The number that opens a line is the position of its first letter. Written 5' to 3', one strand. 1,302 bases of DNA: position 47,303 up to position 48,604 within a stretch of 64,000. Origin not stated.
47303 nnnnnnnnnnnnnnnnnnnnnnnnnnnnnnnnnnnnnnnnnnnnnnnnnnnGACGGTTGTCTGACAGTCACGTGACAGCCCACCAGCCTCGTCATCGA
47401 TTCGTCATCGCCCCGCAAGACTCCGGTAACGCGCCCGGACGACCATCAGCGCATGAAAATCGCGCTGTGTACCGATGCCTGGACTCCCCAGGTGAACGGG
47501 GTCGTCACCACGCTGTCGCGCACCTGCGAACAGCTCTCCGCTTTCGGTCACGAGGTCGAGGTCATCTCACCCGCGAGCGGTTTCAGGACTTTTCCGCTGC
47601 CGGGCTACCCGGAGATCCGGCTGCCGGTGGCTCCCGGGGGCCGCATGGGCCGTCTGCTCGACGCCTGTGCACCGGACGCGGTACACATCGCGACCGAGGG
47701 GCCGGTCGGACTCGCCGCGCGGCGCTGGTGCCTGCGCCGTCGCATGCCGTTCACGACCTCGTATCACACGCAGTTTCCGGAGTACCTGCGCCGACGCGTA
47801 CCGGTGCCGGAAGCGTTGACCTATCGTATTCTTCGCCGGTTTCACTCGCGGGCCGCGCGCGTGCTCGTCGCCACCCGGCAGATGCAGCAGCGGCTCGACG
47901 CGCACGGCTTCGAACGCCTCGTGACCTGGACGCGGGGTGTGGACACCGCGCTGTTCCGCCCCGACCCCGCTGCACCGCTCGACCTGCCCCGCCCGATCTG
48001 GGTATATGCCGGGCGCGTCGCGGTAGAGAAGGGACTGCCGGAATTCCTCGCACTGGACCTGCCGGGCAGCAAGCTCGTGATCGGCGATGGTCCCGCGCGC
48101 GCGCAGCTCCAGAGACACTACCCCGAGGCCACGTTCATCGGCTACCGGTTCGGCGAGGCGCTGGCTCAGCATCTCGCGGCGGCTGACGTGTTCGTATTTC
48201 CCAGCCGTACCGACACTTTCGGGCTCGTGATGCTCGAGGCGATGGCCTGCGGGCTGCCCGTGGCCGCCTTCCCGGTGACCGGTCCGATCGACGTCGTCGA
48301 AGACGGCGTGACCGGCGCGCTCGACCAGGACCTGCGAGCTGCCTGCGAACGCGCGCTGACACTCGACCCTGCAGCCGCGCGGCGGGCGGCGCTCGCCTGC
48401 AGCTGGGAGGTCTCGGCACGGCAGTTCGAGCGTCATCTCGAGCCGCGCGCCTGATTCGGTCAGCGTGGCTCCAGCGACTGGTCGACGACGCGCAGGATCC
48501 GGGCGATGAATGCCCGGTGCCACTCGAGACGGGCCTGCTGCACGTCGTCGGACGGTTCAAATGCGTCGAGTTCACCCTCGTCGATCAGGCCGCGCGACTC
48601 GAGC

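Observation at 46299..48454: DgkA / PAP2 phosphatase / GT4 glycosyltransferase cluster with two oppositely oriented Pho-box-like repeats: candidate phosphate-starvation lipid-remodelling module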

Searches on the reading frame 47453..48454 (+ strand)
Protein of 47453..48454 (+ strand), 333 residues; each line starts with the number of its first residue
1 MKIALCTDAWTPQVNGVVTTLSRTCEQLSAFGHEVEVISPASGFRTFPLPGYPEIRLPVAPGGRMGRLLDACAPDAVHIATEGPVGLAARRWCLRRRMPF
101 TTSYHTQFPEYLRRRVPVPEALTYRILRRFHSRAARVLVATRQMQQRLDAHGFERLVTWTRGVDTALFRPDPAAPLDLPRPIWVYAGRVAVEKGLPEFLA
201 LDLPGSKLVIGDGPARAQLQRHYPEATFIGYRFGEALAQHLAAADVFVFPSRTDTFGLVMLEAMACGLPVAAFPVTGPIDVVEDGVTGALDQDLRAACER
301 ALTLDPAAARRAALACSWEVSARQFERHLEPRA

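Call 3: search_protein_families(library=pfam, proteins=[window:47453-48454:+])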
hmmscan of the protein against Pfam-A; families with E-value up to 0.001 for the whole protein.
window:47453-48454:+ (333 aa): 5 families
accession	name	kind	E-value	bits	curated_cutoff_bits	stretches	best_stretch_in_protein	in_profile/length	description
PF13439.12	Glyco_transf_4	-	5.4e-25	88.8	28.5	1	14-166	1-169/170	Glycosyltransferase Family 4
PF13692.12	Glyco_trans_1_4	-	3.1e-22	79.8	27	1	208-293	37-128/142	Glycosyl transferases group 1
PF00534.26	Glycos_transf_1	-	7.1e-18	65.2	26.4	1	180-290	15-139/172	Glycosyl transferases group 1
PF13579.12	Glyco_trans_4_4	-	1.3e-13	52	29.7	1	15-155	1-149/158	Glycosyl transferase 4-like domain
PF20706.3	GT4-conflict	-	2.4e-09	37.1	26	1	235-284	273-322/385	Family 4 Glycosyltransferase in conflict systems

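Call 4: search_protein_families(library=ncbifam, proteins=[window:47453-48454:+])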
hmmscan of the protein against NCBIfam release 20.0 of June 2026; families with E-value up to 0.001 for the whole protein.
window:47453-48454:+ (333 aa): 24 families
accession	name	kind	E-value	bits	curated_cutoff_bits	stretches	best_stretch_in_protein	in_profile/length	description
NF053787.1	GlcN_PG_synth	equivalog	6.3e-23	81.2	480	1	44-286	54-304/361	N-acetylglucosaminyl phosphatidylglycerol synthase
NF049988.1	MGlcDAGSynMgs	equivalog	2.7e-15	56.6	400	2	202-272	241-318/398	alpha-monoglucosyldiacylglycerol synthase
TIGR03999.1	thiol_BshA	equivalog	1.4e-14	53.8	273.7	1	207-307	232-338/375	N-acetyl-alpha-D-glucosaminyl L-malate synthase BshA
NF041876.1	EPS_EpsE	equivalog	6e-13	48.8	400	1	227-292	279-344/389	exopolysaccharide biosynthesis GT4 family glycosyltransferase EpsE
TIGR03088.1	stp2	hypoth_equivalog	6.3e-13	48.5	409.05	1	208-290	233-319/374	TIGR03088 family PEP-CTERM/XrtA system glycosyltransferase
TIGR04047.1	MSMEG_0565_glyc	hypoth_equivalog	4.7e-12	45.7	259.85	1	236-324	269-366/373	MSMEG_0565 family glycosyltransferase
TIGR02149.1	glgA_Coryne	subfamily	5.5e-12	45.5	302.4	1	236-292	276-332/391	glycogen synthase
NF038229.1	Glyco4_Geo_Pelo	equivalog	6.2e-11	41.9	400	1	221-316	215-310/338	GPMC system family 4 glycosyltransferase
TIGR03449.1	mycothiol_MshA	equivalog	1.9e-10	40.2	462.5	1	234-292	294-352/406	D-inositol-3-phosphate glycosyltransferase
NF047684.1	TeichurnBiosyTuaC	equivalog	1.9e-10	40.2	550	1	176-277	213-323/391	teichuronic acid biosynthesis protein TuaC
TIGR04157.1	glyco_rSAM_CFB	subfamily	1.4e-07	30.8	400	1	182-288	229-345/406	TIGR04157 family glycosyltransferase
NF053513.1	Gtran_IagA_BgsA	equivalog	1.6e-07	30.6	460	1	220-270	211-262/333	LTA glycolipid anchor biosynthesis glycosyltransferase, IagA/BgsA family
TIGR02470.1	sucr_synth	equivalog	6.7e-07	27.8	810.4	1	245-289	645-689/784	sucrose synthase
TIGR02095.1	glgA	subfamily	8.2e-07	28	328.45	1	217-294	341-431/477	glycogen/starch synthase, ADP-glucose type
NF001901.0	PRK00654.1-5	equivalog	9.5e-07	27.6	649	1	217-303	363-455/502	glycogen synthase GlgA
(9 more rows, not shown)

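Call 9: find_homologous_proteins(query=window:47453-48454:+)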
Query window:47453-48454:+ (333 aa): 8000 proteins with E <= 0.001 among 8000 candidates; the best 120 are listed.
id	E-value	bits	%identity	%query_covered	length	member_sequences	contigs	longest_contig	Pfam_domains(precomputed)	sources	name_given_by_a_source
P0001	7.3e-222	754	100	100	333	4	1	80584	PF00534.27,PF13579.13,PF13439.13,PF20706.4,PF13692.13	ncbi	-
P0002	5.0e-162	557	75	100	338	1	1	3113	PF00534.27,PF13579.13,PF13439.13,PF20706.4,PF13692.13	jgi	-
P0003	3.9e-154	531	72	99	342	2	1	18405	PF00534.27,PF13579.13,PF13439.13,PF20706.4,PF13692.13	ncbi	-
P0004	4.6e-154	531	72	100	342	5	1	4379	PF00534.27,PF13579.13,PF13439.13,PF20706.4,PF13692.13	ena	-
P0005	8.9e-153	527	72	99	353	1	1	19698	PF00534.27,PF13579.13,PF13439.13,PF20706.4,PF13692.13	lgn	-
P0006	3.1e-151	521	71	99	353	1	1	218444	PF00534.27,PF13579.13,PF13439.13,PF20706.4,PF13692.13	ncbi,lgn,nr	ncbi:MAG: glycosyltransferase family 1 protein [Gammaproteobacteria bacterium]|nr:MAG: glycosyltrans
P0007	2.4e-150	519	71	99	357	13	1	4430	PF00534.27,PF13579.13,PF13439.13,PF20706.4,PF13692.13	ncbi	-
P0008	1.5e-148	513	70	99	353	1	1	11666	PF00534.27,PF13579.13,PF13439.13,PF20706.4,PF13692.13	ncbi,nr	ncbi:MAG: glycosyltransferase family 1 protein [Moraxellaceae bacterium]|nr:glycosyltransferase fami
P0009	1.2e-147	510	67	99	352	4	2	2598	PF00534.27,PF13579.13,PF13439.13,PF20706.4,PF13692.13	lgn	-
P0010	3.4e-147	508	71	99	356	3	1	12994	PF00534.27,PF13579.13,PF13439.13,PF20706.4,PF13692.13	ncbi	-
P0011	7.3e-147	507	69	99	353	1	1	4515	PF00534.27,PF13579.13,PF13439.13,PF13692.13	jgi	jgi:glycosyltransferase involved in cell wall biosynthesis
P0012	3.0e-145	502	67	99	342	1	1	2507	PF00534.27,PF13579.13,PF13439.13,PF20706.4,PF13692.13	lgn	-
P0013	3.7e-144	498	68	99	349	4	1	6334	PF00534.27,PF13579.13,PF13439.13,PF20706.4,PF13692.13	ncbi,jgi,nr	ncbi:MAG: glycosyltransferase family 1 protein [Moraxellaceae bacterium]|jgi:glycosyltransferase inv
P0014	7.0e-144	497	69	98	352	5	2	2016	PF00534.27,PF13579.13,PF13439.13,PF20706.4,PF13692.13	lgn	-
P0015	1.9e-143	496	68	99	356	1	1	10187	PF00534.27,PF13579.13,PF13439.13,PF20706.4,PF13692.13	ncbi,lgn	-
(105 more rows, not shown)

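Call 10: search_solved_structures(query=window:47453-48454:+, max_evalue=0.001)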
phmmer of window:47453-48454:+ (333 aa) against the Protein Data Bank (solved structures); distinct sequences matched with E-value up to 0.001: 30.
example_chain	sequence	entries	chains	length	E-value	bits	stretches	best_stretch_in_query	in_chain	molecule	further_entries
5ze7_B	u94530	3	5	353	1.5e-11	47.5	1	179-303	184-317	UDP-glucose:tetrahydrobiopterin glucosyltransferase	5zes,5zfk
5zer_A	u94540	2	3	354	1.5e-11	47.4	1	179-303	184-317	UDP-glucose:tetrahydrobiopterin glucosyltransferase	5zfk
6kih_A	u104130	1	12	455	4.6e-11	45.8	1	155-311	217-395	Tll1590 protein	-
9v0l_A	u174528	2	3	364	1.2e-10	44.5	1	153-293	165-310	tetrahydrobiopterin glucosyltransferases | tetrahydrobiopterin glucosyltransferase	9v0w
9dcm_B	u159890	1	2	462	1.6e-09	40.8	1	226-319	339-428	Sucrose-phosphate synthase-like protein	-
8vrf_B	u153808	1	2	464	1.6e-09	40.8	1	226-319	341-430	Sucrose-phosphate synthase-like protein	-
8uag_A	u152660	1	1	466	1.6e-09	40.8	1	226-319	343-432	Sucrose-phosphate synthase-like protein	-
2jjm_A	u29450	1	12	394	1.4e-08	37.7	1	203-292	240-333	GLYCOSYL TRANSFERASE, GROUP 1 FAMILY PROTEIN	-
3mbo_A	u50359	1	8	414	1.5e-08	37.5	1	203-292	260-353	Glycosyltransferase, group 1 family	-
6tvp_A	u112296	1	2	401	1.3e-07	34.4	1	175-290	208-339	Alpha-maltose-1-phosphate synthase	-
5d00_A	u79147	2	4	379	1.7e-07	34.1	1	207-304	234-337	N-acetyl-alpha-D-glucosaminyl L-malate synthase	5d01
3vue_A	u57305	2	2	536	5.6e-07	32.4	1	168-299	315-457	Granule-bound starch synthase 1, chloroplastic/amyloplastic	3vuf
3oka_A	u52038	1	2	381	1.8e-06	30.7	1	187-317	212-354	GDP-mannose-dependent alpha-(1-6)-phosphatidylinositol monomannoside mannosyltransferase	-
3okc_A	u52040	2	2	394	1.9e-06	30.6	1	187-317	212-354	GDP-mannose-dependent alpha-(1-6)-phosphatidylinositol monomannoside mannosyltransferase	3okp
8x3q_C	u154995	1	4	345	5.6e-06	29.1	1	145-318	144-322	Glycosyl transferase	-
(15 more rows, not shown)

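Call 12: find_encoding_contigs(protein=P0001, flank=3000, max_places=2)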
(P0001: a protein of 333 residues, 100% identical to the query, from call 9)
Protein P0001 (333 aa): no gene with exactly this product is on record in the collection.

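Call 13: find_related_loci(query=A1, collection=genome_contigs, flank=6000)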
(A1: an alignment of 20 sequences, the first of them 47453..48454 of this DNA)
Query A1 (333 aa) in genome_contigs; peptide patterns used: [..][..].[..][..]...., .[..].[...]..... (x = any residue, [..] = any of these).
600 stretches matched a pattern (row limit reached: there are more); 590 encode a relative of the query (tblastn E <= 1e-3); the best 80 are kept; 80 distinct loci.
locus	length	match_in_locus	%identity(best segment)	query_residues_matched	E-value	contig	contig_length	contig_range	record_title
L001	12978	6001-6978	69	1-326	2e-143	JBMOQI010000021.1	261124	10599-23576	MAG: Pseudomonadota bacterium isolate Betzabe_MAG150 MAG150_21, whole genome shotgun sequence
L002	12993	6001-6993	63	1-332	3e-138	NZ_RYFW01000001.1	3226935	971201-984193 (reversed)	Peristeroidobacter agariperforans strain KA5-B Scaffold1_1, whole genome shotgun sequence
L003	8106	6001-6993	63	1-332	7e-135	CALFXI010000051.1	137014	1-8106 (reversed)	MAG TPA_asm: uncultured Steroidobacter sp. isolate SRR4028131_bin.81_CONCOCT_v1.1_MAG genome assembly, contig: ERZ795039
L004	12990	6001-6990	67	1-329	5e-144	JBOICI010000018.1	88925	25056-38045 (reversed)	MAG: Moraxellaceae bacterium isolate H1-B2_concoct.bin.42 k127_202746, whole genome shotgun sequence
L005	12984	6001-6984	64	1-329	1e-129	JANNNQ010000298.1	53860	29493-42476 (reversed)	MAG: Pseudomonadota bacterium isolate SOY_34_metabat_85 SOY_34_k141_4129212, whole genome shotgun sequence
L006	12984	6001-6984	61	1-329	2e-129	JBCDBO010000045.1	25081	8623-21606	MAG: Pseudomonadota bacterium isolate P01_F01_bin.85 k141_2389117_length_25081_cov_16.4356, whole genome shotgun sequenc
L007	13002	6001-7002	61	1-333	4e-128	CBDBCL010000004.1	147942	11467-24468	MAG: Rhodospirillales bacterium isolate 27ce55e1-56a7-41d0-ad35-9a4444b0f2a3 genome assembly, contig: contig_4, whole ge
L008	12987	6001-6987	61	1-330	5e-128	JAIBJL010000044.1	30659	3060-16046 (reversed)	MAG: Gammaproteobacteria bacterium isolate CR_Sed_300A_bin.95 scaffold_134, whole genome shotgun sequence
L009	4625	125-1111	60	1-330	1e-129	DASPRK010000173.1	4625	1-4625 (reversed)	MAG TPA_asm: Candidatus Methylomirabilis sp. isolate SMAG_U12223 k141_2348460, whole genome shotgun sequence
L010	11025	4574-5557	63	1-329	1e-127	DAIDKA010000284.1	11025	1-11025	MAG TPA_asm: Gammaproteobacteria bacterium isolate clean397 k141_189770, whole genome shotgun sequence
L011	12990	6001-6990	66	1-331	5e-127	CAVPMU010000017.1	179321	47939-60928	MAG: uncultured Gammaproteobacteria bacterium isolate MFD10097.bin.1.35 genome assembly, contig: contig_1821, whole geno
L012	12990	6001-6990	59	1-331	8e-127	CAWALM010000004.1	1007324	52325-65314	MAG: uncultured Gammaproteobacteria bacterium isolate MFD02248.bin.2.119 genome assembly, contig: contig_30618, whole ge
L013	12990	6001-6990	60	1-331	6e-125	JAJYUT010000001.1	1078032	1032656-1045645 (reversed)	MAG: Proteobacteria bacterium isolate FK1.bin31 NODE_2_length_1078032_cov_15.829691, whole genome shotgun sequence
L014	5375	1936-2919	62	2-330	2e-125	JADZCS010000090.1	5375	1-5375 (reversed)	MAG: Gammaproteobacteria bacterium isolate SJ731 c_000000308339, whole genome shotgun sequence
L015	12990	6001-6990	58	1-331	1e-123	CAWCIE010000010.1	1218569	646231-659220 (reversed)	MAG: uncultured Gammaproteobacteria bacterium isolate MFD04463.bin.1.256 genome assembly, contig: contig_42735, whole ge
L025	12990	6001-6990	61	1-331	2e-120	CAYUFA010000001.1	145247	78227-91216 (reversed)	MAG TPA_asm: uncultured Ectothiorhodospiraceae bacterium isolate SRP214966_co3_135 genome assembly, contig: NODE_12_leng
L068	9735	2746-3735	54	1-331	2e-115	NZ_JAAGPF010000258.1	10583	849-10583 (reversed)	Burkholderia sp. Ac-20379 NODE_225_length_10929_cov_31.392427/0/0, whole genome shotgun sequence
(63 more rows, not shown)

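Call 50: find_encoding_contigs(protein=P0002, flank=3000, max_places=2)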
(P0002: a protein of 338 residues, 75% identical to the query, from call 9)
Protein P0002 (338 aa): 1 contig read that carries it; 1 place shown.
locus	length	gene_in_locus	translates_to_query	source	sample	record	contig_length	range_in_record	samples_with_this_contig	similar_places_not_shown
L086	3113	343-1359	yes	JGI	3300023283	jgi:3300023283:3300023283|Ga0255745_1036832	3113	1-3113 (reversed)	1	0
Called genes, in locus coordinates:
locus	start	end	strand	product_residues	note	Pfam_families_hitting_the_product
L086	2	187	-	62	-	?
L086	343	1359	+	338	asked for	PF13439:Glyco_transf_4, PF13579:Glyco_trans_4_4, PF00534:Glycos_transf_1, PF13692:Glyco_trans_1_4, PF20706:GT4-conflict (weak)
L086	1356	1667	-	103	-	-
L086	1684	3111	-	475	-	?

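Call 59: find_homologous_proteins(query=L025:3846-4661:-)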
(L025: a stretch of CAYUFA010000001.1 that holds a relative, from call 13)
Query L025:3846-4661:- (271 aa): 8000 proteins with E <= 0.001 among 8000 candidates; the best 120 are listed.
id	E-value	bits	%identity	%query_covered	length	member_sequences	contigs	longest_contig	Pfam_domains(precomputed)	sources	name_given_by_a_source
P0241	3.1e-185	632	100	100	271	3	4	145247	PF12850.13,PF00149.34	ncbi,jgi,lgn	-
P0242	2.1e-159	548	86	100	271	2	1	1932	PF12850.13,PF00149.34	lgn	-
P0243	1.9e-147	508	80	99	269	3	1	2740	PF12850.13,PF00149.34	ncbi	-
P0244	2.5e-142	492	79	97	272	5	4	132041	PF12850.13,PF00149.34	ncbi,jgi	jgi:UDP-2,3-diacylglucosamine pyrophosphatase LpxH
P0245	3.9e-141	488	79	96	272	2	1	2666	PF12850.13,PF00149.34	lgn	-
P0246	2.0e-140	485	79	95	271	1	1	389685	PF12850.13,PF00149.34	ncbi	ncbi:MAG: UDP-2,3-diacylglucosamine diphosphatase [Pseudomonadota bacterium]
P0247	5.3e-140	484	75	96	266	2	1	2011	PF12850.13,PF00149.34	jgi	jgi:UDP-2,3-diacylglucosamine pyrophosphatase LpxH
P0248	1.1e-139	483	75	99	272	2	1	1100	PF12850.13,PF00149.34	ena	-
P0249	1.4e-139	483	76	99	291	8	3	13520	PF12850.13,PF00149.34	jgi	jgi:UDP-2,3-diacylglucosamine pyrophosphatase LpxH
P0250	1.3e-138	479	77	96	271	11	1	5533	PF12850.13,PF00149.34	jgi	jgi:UDP-2,3-diacylglucosamine pyrophosphatase LpxH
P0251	4.4e-138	478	78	95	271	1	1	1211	PF12850.13,PF00149.34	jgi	jgi:UDP-2,3-diacylglucosamine pyrophosphatase LpxH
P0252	4.5e-138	478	77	96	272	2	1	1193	PF12850.13,PF00149.34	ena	-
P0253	4.9e-138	477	73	100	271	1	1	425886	PF12850.13,PF00149.34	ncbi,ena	-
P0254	7.5e-138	477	75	96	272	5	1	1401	PF12850.13,PF00149.34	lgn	-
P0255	1.7e-137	476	75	99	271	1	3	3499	PF12850.13,PF00149.34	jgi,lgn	jgi:UDP-2,3-diacylglucosamine pyrophosphatase LpxH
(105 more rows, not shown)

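Call 65: search_protein_families(library=ncbifam, proteins=[L025:3846-4661:-], max_evalue=0.001)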
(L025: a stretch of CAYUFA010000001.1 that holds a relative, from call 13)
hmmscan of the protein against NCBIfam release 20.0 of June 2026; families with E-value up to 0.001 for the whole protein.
L025:3846-4661:- (271 aa): 4 families
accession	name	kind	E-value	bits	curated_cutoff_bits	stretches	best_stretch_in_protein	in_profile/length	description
TIGR01854.1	lipid_A_lpxH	equivalog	9.6e-09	34.9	190.35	1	17-241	2-227/231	UDP-2,3-diacylglucosamine diphosphatase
NF003743.0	PRK05340.1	equivalog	4.7e-08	32.5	134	1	16-219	4-204/242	UDP-2,3-diacylglucosamine diphosphatase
NF003118.0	PRK04036.1-3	equivalog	9.2e-08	31.5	445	1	13-94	225-320/481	DNA-directed DNA polymerase II small subunit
TIGR00040.1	yfcE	subfamily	3.7e-05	23.8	56.25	0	194-230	97-133/158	YfcE family phosphodiesterase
